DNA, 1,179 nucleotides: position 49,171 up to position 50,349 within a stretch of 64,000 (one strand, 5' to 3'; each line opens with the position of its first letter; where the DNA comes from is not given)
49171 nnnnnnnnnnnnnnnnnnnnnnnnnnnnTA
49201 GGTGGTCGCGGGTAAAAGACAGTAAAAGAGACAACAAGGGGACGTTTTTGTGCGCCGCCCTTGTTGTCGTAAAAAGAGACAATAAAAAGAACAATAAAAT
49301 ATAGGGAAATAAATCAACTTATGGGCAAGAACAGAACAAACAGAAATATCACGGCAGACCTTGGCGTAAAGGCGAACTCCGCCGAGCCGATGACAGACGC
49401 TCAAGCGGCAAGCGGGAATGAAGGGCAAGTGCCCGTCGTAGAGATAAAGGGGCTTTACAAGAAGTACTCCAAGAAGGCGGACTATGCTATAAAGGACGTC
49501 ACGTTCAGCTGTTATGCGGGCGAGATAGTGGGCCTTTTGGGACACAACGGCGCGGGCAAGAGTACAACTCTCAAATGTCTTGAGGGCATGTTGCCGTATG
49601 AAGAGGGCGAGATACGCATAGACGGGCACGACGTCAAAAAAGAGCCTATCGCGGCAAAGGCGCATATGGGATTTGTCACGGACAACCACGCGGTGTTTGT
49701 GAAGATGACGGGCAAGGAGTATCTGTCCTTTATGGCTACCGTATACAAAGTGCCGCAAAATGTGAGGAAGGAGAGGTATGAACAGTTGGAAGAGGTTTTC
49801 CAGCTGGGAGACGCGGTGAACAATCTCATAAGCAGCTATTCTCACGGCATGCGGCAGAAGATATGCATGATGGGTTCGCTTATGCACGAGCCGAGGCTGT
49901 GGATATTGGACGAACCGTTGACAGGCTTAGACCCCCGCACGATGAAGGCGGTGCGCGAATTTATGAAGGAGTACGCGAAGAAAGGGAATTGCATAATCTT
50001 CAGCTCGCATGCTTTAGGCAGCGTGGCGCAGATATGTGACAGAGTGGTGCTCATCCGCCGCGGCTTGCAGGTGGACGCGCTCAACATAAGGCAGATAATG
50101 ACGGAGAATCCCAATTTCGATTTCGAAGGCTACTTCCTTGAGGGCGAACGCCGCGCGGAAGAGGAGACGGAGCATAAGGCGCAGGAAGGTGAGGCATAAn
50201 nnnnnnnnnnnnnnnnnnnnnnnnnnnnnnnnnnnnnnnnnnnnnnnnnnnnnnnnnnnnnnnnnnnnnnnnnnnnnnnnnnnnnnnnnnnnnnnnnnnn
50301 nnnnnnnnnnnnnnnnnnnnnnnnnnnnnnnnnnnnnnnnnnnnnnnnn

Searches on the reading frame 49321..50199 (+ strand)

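Call 31: search_protein_families(library=pfam, proteins=[window:49321-50199:+])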
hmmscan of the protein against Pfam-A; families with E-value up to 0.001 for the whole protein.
window:49321-50199:+ (292 aa): 2 families
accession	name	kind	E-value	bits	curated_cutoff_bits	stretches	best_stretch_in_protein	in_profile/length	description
PF00005.33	ABC_tran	-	8.1e-30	104.6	25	1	58-200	2-136/137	ABC transporter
PF13304.12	AAA_21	-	3.7e-11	44.1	27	1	163-230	228-298/304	AAA domain, putative AbiEii toxin, Type IV TA system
